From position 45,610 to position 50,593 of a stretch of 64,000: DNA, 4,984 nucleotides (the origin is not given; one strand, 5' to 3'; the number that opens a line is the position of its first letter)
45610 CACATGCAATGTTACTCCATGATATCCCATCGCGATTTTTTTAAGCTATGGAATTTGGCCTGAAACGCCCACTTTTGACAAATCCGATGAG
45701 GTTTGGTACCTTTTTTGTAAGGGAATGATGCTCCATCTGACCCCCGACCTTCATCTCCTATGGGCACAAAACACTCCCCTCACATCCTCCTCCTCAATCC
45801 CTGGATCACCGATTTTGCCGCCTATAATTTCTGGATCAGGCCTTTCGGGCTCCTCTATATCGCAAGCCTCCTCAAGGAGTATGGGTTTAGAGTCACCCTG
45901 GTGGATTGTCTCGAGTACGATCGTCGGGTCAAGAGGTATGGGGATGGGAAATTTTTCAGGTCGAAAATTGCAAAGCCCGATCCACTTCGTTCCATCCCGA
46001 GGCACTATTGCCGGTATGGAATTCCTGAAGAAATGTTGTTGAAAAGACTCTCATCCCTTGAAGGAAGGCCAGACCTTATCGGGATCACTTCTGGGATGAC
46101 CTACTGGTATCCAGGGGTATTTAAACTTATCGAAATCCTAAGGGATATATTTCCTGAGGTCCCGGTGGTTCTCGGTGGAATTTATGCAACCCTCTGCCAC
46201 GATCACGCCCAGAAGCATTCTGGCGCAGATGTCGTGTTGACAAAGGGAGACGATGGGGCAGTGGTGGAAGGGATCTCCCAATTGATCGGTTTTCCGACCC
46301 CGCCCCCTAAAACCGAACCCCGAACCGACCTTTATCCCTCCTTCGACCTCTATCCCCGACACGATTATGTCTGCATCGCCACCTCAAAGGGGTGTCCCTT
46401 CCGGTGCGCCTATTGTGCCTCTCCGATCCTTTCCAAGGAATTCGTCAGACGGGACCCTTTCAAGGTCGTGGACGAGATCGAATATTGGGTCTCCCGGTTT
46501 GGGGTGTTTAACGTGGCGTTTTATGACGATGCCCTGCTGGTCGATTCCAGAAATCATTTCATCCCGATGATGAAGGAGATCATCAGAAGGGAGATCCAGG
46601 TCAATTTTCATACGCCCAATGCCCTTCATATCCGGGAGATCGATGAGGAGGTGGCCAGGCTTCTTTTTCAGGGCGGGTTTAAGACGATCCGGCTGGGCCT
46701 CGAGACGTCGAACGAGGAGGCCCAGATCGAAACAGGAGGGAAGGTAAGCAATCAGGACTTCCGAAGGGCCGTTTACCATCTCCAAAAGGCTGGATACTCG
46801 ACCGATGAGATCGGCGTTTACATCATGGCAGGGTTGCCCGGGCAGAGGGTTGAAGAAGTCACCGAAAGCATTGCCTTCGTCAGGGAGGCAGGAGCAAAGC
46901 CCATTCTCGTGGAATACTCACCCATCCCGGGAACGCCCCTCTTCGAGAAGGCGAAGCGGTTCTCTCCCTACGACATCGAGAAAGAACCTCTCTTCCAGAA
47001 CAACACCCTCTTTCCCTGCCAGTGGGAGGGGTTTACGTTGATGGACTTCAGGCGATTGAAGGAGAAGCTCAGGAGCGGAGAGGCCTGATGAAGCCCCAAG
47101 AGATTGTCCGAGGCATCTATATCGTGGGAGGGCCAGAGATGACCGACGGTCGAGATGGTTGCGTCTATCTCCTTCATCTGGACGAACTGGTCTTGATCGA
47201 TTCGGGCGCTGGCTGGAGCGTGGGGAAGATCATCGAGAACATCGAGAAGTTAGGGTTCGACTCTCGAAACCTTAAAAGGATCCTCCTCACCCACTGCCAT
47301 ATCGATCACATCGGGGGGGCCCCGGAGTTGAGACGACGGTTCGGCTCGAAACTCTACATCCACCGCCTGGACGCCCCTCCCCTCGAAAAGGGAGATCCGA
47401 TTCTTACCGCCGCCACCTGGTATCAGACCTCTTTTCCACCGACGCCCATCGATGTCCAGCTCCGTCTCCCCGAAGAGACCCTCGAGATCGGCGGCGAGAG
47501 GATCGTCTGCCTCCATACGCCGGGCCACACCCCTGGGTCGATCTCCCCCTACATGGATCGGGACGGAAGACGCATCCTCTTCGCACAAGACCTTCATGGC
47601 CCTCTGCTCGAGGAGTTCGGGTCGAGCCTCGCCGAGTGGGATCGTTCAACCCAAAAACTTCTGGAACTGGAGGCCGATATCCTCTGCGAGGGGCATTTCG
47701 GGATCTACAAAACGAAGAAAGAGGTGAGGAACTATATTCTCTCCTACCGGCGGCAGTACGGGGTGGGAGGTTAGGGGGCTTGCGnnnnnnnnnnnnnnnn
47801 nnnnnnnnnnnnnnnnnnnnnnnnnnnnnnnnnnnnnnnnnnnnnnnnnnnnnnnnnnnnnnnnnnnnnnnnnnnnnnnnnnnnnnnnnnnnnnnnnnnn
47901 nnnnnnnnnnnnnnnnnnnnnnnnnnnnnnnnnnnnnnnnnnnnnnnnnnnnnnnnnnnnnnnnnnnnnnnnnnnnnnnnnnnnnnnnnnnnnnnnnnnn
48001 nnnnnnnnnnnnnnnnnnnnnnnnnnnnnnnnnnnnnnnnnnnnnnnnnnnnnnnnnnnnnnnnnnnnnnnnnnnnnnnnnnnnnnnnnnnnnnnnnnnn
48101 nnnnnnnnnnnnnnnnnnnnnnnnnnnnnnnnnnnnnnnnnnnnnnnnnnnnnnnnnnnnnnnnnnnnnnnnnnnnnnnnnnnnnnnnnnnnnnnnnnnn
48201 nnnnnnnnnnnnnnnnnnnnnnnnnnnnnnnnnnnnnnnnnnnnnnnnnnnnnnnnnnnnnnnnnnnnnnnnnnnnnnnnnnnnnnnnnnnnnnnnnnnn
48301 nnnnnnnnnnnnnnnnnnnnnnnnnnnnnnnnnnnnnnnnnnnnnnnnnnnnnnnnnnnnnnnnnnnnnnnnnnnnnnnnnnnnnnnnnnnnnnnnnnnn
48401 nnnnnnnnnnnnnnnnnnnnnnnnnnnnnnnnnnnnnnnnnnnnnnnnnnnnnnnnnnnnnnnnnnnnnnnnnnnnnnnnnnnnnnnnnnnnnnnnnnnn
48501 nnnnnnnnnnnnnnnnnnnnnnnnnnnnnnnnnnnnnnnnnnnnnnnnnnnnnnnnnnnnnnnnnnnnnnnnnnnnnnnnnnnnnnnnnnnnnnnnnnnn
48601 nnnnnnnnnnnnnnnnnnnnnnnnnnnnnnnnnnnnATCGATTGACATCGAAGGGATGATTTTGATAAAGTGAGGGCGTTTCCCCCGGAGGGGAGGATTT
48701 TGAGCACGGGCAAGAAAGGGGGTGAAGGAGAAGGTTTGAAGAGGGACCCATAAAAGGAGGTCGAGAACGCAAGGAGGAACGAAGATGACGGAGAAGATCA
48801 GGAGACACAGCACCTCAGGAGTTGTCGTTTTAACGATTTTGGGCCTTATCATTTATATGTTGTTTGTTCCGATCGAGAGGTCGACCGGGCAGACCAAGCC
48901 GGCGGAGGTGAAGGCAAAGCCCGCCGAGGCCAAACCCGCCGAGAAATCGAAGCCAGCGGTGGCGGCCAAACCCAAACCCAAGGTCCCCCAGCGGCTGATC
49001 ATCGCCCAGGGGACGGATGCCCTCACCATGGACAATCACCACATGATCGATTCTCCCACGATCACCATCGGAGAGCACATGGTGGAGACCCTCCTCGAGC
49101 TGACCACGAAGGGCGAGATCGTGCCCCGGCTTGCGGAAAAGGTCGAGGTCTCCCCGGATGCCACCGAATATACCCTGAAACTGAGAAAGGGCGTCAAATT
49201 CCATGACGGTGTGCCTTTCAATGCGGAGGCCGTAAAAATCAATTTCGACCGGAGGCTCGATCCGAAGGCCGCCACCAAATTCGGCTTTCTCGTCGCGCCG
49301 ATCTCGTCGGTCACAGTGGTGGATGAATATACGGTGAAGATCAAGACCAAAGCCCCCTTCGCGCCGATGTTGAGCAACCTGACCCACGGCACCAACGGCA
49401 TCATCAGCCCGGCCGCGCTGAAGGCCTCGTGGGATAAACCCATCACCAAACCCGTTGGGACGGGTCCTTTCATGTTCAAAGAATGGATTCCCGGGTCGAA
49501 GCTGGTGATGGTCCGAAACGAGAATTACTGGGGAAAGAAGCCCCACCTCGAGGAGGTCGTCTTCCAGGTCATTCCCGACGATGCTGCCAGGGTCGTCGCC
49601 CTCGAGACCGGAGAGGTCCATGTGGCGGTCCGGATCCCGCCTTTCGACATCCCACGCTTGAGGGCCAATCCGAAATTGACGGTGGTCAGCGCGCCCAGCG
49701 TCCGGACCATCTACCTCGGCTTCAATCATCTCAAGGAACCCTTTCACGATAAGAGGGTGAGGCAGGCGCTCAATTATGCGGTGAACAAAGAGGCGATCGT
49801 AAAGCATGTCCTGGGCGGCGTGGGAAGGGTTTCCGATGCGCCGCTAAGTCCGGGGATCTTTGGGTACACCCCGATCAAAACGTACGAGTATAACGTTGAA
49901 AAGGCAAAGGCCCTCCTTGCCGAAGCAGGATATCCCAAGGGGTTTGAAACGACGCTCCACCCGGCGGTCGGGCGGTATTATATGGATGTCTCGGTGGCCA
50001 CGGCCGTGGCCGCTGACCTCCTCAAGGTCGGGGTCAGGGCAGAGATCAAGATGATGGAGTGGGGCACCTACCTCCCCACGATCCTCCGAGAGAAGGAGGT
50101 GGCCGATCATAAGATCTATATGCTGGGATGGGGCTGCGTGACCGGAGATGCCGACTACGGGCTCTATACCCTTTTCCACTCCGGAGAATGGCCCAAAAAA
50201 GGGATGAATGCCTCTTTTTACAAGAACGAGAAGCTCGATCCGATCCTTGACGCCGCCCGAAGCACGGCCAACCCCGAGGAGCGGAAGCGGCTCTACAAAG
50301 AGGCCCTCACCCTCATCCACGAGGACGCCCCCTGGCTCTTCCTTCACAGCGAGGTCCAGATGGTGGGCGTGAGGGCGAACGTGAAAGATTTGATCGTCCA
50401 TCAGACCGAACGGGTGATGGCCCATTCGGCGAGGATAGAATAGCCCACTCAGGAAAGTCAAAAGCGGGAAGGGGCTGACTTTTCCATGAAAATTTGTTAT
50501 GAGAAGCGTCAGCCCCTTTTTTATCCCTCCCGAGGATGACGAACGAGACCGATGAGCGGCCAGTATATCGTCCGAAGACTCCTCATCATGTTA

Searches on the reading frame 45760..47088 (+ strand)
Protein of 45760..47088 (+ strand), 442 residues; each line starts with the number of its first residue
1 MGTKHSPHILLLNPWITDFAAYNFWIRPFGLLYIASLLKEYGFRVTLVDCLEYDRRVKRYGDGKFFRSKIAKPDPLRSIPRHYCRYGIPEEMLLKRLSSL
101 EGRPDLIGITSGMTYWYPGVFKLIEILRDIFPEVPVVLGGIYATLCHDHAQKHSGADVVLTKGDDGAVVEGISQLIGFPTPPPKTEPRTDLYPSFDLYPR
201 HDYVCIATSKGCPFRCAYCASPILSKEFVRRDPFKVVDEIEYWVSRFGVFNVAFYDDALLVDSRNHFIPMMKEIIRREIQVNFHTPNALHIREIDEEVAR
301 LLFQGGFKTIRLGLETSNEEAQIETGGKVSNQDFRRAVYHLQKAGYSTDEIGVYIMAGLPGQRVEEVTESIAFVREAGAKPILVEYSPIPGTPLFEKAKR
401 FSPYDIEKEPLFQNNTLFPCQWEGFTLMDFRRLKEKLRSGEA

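Call 32: search_protein_families(library=pfam, proteins=[window:45760-47088:+], max_evalue=0.001)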
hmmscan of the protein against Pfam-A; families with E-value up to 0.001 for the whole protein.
window:45760-47088:+ (442 aa): 2 families
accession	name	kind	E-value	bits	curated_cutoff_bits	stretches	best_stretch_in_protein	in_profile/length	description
PF04055.27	Radical_SAM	-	1.9e-16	61.1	29.5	1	208-373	3-165/166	Radical SAM superfamily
PF02310.24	B12-binding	-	2.6e-13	50.3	32.1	1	101-166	49-116/121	B12 binding domain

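Call 72: search_protein_families(library=ncbifam, proteins=[window:45760-47088:+], max_evalue=0.00001)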
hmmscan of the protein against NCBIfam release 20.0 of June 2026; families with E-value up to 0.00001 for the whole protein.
window:45760-47088:+ (442 aa): 15 families
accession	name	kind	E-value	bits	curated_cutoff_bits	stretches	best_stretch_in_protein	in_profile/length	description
NF038361.1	rSAM_Sden_1168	equivalog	1.3e-26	93.3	575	1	195-398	273-473/560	Sden_1168 family B12-binding radical SAM P-methyltransferase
TIGR04479.1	bcpD_PhpK_rSAM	subfamily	1.2e-24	86.6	600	1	202-378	240-410/504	PhpK family radical SAM P-methyltransferase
TIGR04072.2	rSAM_ladder_B12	equivalog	3.1e-22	78.8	360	1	200-398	176-372/443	lipid biosynthesis B12-binding/radical SAM protein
TIGR02026.1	BchE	equivalog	6.5e-22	78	481.35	1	204-398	195-387/497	magnesium-protoporphyrin IX monomethyl ester anaerobic oxidative cyclase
TIGR03471.1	HpnJ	equivalog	1.1e-14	54.2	577.6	1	198-400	192-389/472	hopanoid biosynthesis associated radical SAM protein HpnJ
TIGR04385.1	B12_rSAM_cofa1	equivalog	4.2e-14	52.6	450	1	203-375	195-362/438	B12 lower ligand biosynthesis radical SAM protein BzaD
TIGR04190.1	B12_SAM_Ta0216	equivalog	8.6e-14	51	500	1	201-376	217-393/554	TIGR04190 family B12-binding domain/radical SAM domain protein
TIGR04013.1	B12_SAM_MJ_1487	hypoth_equivalog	5e-11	42.1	251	1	113-237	52-185/382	TIGR04013 family B12-binding domain/radical SAM domain-containing protein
NF050148.1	rSAM_ApyD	equivalog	1.5e-10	40.1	750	0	193-405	185-400/645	RiPP biosynthesis radical SAM protein ApyD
NF045585.1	rSAM_slr0320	equivalog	5.2e-09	35.1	775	1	191-376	221-408/511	photosystem II high light acclimation radical SAM protein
TIGR04428.1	B12_rSAM_trp_MT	equivalog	1.5e-08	33.5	500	1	199-373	212-394/558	tryptophan 2-C-methyltransferase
NF033070.1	rSAM_AprD4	equivalog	1.7e-08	33.8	500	1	199-396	192-388/456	AprD4 family radical SAM diol-dehydratase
TIGR04295.1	B12_rSAM_oligo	hypoth_equivalog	2.8e-08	32.9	400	1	195-322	192-309/422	TIGR04295 family B12-binding domain-containing radical SAM protein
TIGR04367.1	HpnR_B12_rSAM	equivalog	8.8e-07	27.8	650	0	206-331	189-310/490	hopanoid C-3 methylase HpnR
TIGR03975.1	rSAM_ocin_1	subfamily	6.6e-06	24.9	281.85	0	204-318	262-374/606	RiPP maturation radical SAM C-methyltransferase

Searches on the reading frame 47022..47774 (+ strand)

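Call 32: search_protein_families(library=pfam, proteins=[window:47022-47774:+], max_evalue=0.001)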
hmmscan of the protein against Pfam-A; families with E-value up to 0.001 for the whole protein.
window:47022-47774:+ (250 aa): 2 families
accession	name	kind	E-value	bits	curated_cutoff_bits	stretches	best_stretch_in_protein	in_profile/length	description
PF00753.33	Lactamase_B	-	1.1e-25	91.2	22.7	1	49-225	9-196/196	Metallo-beta-lactamase superfamily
PF12706.13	Lactamase_B_2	-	1e-05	25.7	27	1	57-124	3-73/200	Beta-lactamase superfamily domain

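Call 72: search_protein_families(library=ncbifam, proteins=[window:47022-47774:+], max_evalue=0.00001)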
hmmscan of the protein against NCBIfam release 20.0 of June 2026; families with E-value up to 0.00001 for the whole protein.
window:47022-47774:+ (250 aa): 34 families (the best 25 are shown)
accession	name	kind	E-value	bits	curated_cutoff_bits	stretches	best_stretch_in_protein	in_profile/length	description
NF033105.1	bla_subclass_B3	equivalog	1.5e-29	103.1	240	1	23-233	6-220/257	subclass B3 metallo-beta-lactamase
NF012229.1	bla_class_B_core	domain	2.7e-21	76.2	100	1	24-178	2-138/139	metallo-beta-lactamase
NF000405.1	HARLDQ_not_B3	exception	6.9e-20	71.7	350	1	23-194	23-188/267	HARLDQ motif MBL-fold protein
NF000458.2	blaPEDO-2_fam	exception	7.8e-20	71.4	550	1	47-180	53-186/285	PEDO-2 family subclass B3 metallo-beta-lactamase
NF000427.2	blaCAU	exception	4.3e-18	65.5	500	1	23-175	9-155/262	CAU/MBL1b family subclass B3 metallo-beta-lactamase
NF012140.0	blaBJP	exception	1e-16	60.6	600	1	24-179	39-187/294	BJP family subclass B3 metallo-beta-lactamase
NF012101.1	blaGOB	exception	3.4e-16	59.4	560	1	44-179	50-185/290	GOB family subclass B3 metallo-beta-lactamase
NF000454.2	blaCPS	exception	6.8e-16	58.8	620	1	25-177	37-183/290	CPS family subclass B3 metallo-beta-lactamase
NF000455.2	blaESP-1_fam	exception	1.1e-15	58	600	1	25-177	37-183/290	ESP-1 family subclass B3 metallo-beta-lactamase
NF000457.2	blaPEDO-1_fam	exception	2.4e-15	56.7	550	1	21-176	33-182/286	PEDO-1 family subclass B3 metallo-beta-lactamase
NF033184.1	B3_Acin_new1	exception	1.5e-14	53.8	580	1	24-174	33-176/283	putative subclass B3 metallo-beta-lactamase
NF033106.1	blaL1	exception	1.8e-14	53.4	560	1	54-194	68-210/290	L1 family subclass B3 metallo-beta-lactamase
NF000459.2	blaSPG-1_fam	exception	2.6e-14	53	550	1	49-223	54-230/285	SPG-1 family subclass B3 metallo-beta-lactamase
NF041137.2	B3_blaSPR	exception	9.1e-14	51.5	550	1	25-176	47-191/296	SPR family subclass B3 metallo-beta-lactamase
NF000438.2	blaPOM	exception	4e-13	49.2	610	1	56-186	68-200/286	POM family subclass B3 metallo-beta-lactamase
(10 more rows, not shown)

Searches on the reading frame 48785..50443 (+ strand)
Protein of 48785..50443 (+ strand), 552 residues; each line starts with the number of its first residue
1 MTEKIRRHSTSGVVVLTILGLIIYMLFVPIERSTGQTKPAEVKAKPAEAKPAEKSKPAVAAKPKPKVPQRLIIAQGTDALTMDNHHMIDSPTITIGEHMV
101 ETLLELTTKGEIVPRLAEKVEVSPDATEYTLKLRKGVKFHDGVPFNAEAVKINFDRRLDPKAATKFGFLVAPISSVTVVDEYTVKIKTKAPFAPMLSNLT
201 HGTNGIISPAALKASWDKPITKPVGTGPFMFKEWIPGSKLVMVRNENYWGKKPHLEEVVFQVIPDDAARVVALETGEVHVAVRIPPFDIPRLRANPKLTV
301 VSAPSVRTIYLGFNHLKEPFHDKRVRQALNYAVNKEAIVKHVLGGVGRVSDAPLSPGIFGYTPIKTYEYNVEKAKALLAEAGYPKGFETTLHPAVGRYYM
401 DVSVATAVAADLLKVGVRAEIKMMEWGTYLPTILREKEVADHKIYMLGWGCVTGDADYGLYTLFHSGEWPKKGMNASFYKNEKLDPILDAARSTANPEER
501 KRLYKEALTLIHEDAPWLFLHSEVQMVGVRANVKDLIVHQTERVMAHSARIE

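Call 72: search_protein_families(library=ncbifam, proteins=[window:48785-50443:+], max_evalue=0.00001)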
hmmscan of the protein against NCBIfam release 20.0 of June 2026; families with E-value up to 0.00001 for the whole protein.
window:48785-50443:+ (552 aa): 10 families
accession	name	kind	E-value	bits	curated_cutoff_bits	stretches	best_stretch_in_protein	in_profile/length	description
NF011942.0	PRK15413.1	equivalog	1.4e-89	301.1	594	1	69-525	28-485/512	glutathione ABC transporter substrate-binding protein GsiB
TIGR02294.1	nickel_nikA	equivalog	1e-72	245.3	393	1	69-541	6-491/501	nickel ABC transporter substrate-binding protein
NF043070.1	DppA_dipep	equivalog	2.3e-72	244.3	1005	1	94-540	59-523/535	dipeptide ABC transporter periplasmic-binding protein DppA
NF045468.1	Opp5A_nikA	equivalog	1e-65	222.1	600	1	95-544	40-480/488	nickel ABC transporter substrate-binding protein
NF045467.1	Opp4A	equivalog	3.7e-51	174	650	1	173-541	153-546/556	oligopeptide ABC transporter substrate-binding protein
NF047575.1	opine_bind_CntA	exception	8.3e-47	159.9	800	1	66-521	34-503/535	staphylopine-dependent metal ABC transporter substrate-binding lipoprotein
NF011689.0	PRK15109.1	equivalog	1.9e-39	135.8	560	1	99-538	65-525/547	ABC transporter substrate-binding protein SapA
TIGR04028.1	SBP_KPN_01854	hypoth_equivalog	1.2e-36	126.3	468.5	1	111-544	43-501/509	TIGR04028 family ABC transporter substrate-binding protein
NF011684.0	PRK15104.1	equivalog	3.2e-34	118.5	947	1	69-516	39-504/543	oligopeptide ABC transporter substrate-binding protein OppA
NF007287.0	PRK09755.1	equivalog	3.5e-30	105.3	1098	1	73-523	37-503/535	ABC transporter substrate-binding protein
